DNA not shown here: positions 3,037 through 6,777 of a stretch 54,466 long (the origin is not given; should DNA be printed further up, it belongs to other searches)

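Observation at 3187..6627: Corrinoid reductive activase with a whole GltD-like NAD(P)H/FAD/Fe-S module inserted into its ASKHA domain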

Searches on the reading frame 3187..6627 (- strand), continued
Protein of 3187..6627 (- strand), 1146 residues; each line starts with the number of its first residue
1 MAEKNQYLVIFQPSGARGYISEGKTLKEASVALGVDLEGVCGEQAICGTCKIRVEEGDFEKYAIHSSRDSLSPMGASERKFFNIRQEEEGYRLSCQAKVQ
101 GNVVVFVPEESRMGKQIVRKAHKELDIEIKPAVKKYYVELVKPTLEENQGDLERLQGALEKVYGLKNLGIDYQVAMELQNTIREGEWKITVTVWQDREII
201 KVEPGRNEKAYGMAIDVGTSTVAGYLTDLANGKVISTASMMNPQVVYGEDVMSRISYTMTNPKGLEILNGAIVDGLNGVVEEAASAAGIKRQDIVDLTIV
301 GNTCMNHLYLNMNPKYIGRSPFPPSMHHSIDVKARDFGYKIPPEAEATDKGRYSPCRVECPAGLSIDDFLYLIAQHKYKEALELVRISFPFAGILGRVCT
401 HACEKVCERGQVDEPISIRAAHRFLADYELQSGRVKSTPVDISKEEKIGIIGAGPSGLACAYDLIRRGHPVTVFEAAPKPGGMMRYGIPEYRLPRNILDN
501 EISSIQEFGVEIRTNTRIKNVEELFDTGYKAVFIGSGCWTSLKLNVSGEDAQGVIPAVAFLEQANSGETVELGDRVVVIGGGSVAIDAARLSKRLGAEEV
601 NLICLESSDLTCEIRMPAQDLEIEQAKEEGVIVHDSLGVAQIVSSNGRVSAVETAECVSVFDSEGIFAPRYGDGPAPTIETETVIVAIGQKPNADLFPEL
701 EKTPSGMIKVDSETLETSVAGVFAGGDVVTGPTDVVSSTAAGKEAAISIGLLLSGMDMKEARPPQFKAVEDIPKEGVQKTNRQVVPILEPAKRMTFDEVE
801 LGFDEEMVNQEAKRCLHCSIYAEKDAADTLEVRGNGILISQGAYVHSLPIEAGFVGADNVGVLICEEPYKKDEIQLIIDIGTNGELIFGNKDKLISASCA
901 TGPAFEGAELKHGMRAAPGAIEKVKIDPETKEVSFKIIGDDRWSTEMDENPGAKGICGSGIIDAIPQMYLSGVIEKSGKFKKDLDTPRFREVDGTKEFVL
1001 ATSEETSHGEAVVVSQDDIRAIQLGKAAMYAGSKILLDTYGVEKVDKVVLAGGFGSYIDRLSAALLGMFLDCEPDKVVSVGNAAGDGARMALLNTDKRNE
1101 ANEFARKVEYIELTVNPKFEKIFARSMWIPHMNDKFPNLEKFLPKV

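Call 32: find_related_loci(query=A1, collection=genome_contigs, flank=6000)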
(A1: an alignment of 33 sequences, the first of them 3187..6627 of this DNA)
Query A1 (1146 aa) in genome_contigs; peptide patterns used: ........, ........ (x = any residue, [..] = any of these).
600 stretches matched a pattern (row limit reached: there are more); 597 encode a relative of the query (tblastn E <= 1e-3); the best 80 are kept; 80 distinct loci.
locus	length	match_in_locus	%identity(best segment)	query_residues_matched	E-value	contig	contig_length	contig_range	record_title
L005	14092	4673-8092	59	4-1145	0e+0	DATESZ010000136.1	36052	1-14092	MAG TPA_asm: Syntrophales bacterium isolate SMAG_U8302 k141_1204301, whole genome shotgun sequence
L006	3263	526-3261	67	3-914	0e+0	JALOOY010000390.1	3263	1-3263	MAG: Thermodesulfobacteriota bacterium isolate Prado115 scaffold_97738, whole genome shotgun sequence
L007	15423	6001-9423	67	3-1143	0e+0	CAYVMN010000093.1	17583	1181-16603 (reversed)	MAG TPA_asm: uncultured Desulfobacteraceae bacterium isolate SRP323688_co1_238 genome assembly, contig: NODE_5242_length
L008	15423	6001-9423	58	1-1144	0e+0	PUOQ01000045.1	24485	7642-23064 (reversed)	MAG: Dehalococcoidia bacterium isolate B1Sed10_130R1 B1-Sed10-C1815, whole genome shotgun sequence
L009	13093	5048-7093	60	8-1146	1e-141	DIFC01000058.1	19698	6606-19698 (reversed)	MAG TPA_asm: Deltaproteobacteria bacterium UBA5758 UBA5758_contig_41219, whole genome shotgun sequence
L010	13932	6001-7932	60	2-1144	2e-136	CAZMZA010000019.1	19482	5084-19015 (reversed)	MAG TPA_asm: uncultured Dehalococcoidales bacterium isolate SRP323688_co1_27 genome assembly, contig: NODE_4631_length_1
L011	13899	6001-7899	57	3-1144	6e-127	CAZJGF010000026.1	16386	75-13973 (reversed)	MAG TPA_asm: uncultured Dehalococcoidales bacterium isolate binchicken_co34_567 genome assembly, contig: NODE_5783_lengt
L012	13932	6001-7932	63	3-1145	9e-127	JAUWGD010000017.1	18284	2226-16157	MAG: Dehalococcoidales bacterium isolate CSMAG_2233 CSMAG_2233_k141_1404001_length_18284_cov_20.0000, whole genome shotg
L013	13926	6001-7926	63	3-1143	6e-125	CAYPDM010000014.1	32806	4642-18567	MAG TPA_asm: uncultured Dehalococcoidaceae bacterium isolate binchicken_co89_632 genome assembly, contig: NODE_1949_leng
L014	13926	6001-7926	51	5-1145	2e-124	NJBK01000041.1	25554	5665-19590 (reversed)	MAG: Chloroflexi bacterium B3_Chlor 1378, whole genome shotgun sequence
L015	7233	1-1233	63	237-1146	2e-124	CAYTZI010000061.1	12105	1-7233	MAG TPA_asm: uncultured Dehalococcoidaceae bacterium isolate binchicken_co89_628 genome assembly, contig: NODE_10319_len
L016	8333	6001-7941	62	1-1145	7e-124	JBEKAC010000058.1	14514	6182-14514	MAG: Dehalococcoidales bacterium isolate SPRUCE 103 SPRUCE_103_58, whole genome shotgun sequence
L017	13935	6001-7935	62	5-1143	6e-118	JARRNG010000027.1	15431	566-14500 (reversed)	MAG: Nitrospirota bacterium isolate Spart_118_MAG scaffold_1342, whole genome shotgun sequence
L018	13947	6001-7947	60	3-1145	2e-116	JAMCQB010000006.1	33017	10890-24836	MAG: Nitrospirae bacterium isolate FK_Sedi_A_Bin.59 NODE_2635_length_33017_cov_4.39991, whole genome shotgun sequence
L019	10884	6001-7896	60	3-1144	3e-116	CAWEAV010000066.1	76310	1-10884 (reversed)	MAG: uncultured delta proteobacterium isolate MFD04408.bin.2.84 genome assembly, contig: contig_41960, whole genome shot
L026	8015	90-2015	47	6-1146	2e-113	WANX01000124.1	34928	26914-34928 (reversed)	MAG: Candidatus Hydrothermarchaeota archaeon isolate S141_78_esom k151_95658, whole genome shotgun sequence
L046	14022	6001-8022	48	3-1139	5e-109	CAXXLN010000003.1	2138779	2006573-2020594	MAG: Desulfatiglandales bacterium isolate 53c9cee3-5eb1-4031-9065-1ba860722897 genome assembly, contig: contig_3, whole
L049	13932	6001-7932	56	7-1146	6e-108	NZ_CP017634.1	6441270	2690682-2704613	Candidatus Formimonas warabiya strain DCMF chromosome, complete genome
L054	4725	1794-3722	56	7-1146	3e-108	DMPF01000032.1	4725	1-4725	MAG TPA_asm: Bacillota bacterium isolate UBA8154 contig_5623, whole genome shotgun sequence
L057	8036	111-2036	55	9-1146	6e-106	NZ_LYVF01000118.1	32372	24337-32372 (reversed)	Desulfotomaculum copahuensis strain LMa1 LMA27_trimmed_contig_29, whole genome shotgun sequence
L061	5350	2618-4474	56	1-1139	6e-106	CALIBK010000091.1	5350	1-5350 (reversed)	MAG: uncultured bacterium isolate S1_Bin_MAXBIN__233_1 genome assembly, contig: c_000001610394, whole genome shotgun seq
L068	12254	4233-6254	46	3-1139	3e-104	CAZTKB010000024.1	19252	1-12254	MAG TPA_asm: uncultured Desulfobacterales bacterium isolate binchicken_co168_200 genome assembly, contig: NODE_5077_leng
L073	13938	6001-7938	52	6-1146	1e-103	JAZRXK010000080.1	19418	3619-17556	MAG: Desulfocucumaceae bacterium isolate T1900044951_TA20190004.MAGScoT_cleanbin_000003 SGB_3655_k141_2567614, whole gen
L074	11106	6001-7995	53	9-1146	1e-103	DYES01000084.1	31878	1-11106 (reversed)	MAG TPA_asm: Desulfovirgula sp. isolate Tomsk_54_15 Tomsk_k141_77339, whole genome shotgun sequence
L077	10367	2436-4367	52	6-1146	3e-102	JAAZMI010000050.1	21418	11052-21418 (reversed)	MAG: Bacillota bacterium isolate AS23ysBPME_345 41600_AS23, whole genome shotgun sequence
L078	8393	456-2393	55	1-1139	2e-101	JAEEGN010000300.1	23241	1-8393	MAG: Selenomonadaceae bacterium isolate Tb.RUG.10 k141_11913170_flag=1_multi=12.0000_len=23241, whole genome shotgun seq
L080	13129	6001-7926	53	9-1146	3e-101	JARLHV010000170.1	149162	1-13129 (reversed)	MAG: Desulfosporosinus sp. isolate MAG_BO295 MetaBAT2_Bin_295_Oxic_k141_2328911, whole genome shotgun sequence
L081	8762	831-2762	46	6-1146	1e-100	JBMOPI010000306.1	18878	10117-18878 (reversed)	MAG: Bacillota bacterium isolate Betzabe_MAG124 MAG124_306, whole genome shotgun sequence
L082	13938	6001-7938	51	7-1146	1e-102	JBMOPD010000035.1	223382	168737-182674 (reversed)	MAG: Bacillota bacterium isolate Betzabe_MAG119 MAG119_35, whole genome shotgun sequence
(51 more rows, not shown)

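Call 37: predict_structure(alignment_id=A1)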
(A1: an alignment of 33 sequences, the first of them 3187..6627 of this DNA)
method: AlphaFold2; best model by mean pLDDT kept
length: 1146 residues; sequences in the alignment: 33
mean_pLDDT: 72.8   pTM: 0.48
mean pLDDT of the five models: 72.8, 72.4, 70.5, 63.0, 60.8
residues with pLDDT >= 90: 153; 70-90: 577; 50-70: 267; < 50: 149
segments of 3 or more residues with pLDDT < 50: 1-3, 38-46, 109-124, 245-256, 314-327, 339-341, 345-356, 609-614, 767-771, 819-835, 852-854, 881-883, 900-918, 1053-1057, 1130-1137, 1144-1146
pLDDT, mean of each block of 10 residues (from residue 1): 72 73 83 53 44 84 84 70 61 85 75 35 59 92 77 90 90 84 86 91 88 76 79 71 45 48 62 72 72 86 61 45 45 64 42 45 73 83 80 76 56 63 83 77 91 91 92 92 83 84 89 91 90 88 84 89 83 89 83 89 69 54 80 84 88 79 58 76 89 84 86 91 91 82 92 86 58 53 69 62 80 67 38 57 75 57 69 76 67 71 38 43 78 74 63 58 71 76 83 84 72 78 68 81 79 52 58 68 72 85 74 72 65 45 48
secondary structure, 60 per line:
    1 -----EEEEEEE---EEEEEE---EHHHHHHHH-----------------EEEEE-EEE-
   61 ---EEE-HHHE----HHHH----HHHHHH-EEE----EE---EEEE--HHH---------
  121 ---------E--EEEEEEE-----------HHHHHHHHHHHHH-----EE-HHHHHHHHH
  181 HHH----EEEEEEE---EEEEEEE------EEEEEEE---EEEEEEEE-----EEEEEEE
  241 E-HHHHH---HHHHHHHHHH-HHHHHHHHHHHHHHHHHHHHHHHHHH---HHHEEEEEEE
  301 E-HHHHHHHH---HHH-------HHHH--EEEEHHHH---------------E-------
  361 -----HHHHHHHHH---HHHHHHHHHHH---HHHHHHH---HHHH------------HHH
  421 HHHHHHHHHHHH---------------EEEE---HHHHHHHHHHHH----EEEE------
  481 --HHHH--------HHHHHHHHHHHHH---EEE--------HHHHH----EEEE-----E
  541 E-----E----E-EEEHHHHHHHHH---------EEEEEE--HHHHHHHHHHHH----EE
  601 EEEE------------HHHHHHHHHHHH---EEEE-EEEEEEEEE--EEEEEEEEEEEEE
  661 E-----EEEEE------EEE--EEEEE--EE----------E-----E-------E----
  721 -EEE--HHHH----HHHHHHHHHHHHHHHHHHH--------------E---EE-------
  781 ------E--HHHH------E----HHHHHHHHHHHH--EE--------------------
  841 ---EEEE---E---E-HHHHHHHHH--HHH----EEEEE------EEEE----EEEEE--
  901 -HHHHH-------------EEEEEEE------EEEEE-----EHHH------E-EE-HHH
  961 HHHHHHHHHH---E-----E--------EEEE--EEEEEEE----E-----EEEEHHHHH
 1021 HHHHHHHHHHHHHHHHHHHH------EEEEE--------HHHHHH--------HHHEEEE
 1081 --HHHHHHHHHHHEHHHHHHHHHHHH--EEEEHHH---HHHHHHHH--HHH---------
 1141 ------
elements in order (helices of 4 or more, strands of 3 or more residues): E6-12 E16-21 H26-33 E51-55 E57-59 E64-66 H76-79 H84-89 E91-93 E103-106 E133-139 H151-163 H172-183 E188-194 E198-204 E211-217 E221-228 E234-241 H243-247 H251-260 H262-287 E294-301 H303-310 H324-327 E330-333 H334-337 H366-374 H378-388 H392-398 H402-405 H418-432 E448-451 H455-466 E471-474 H483-486 H495-507 E511-513 H522-526 E531-534 E554-556 H557-565 E575-580 H583-594 E599-604 H617-628 E632-635 E637-645 E648-661 E667-671 E678-680 E683-687 E722-724 H727-730 H735-753 H790-793 H805-816 E844-847 H857-865 E875-879 E886-889 E894-898 H902-906 E920-926 E933-937 H958-970 E989-992 E995-1001 E1012-1015 H1016-1040 E1047-1051 H1060-1065 E1077-1080 H1083-1093 H1095-1106 E1109-1112 H1119-1126
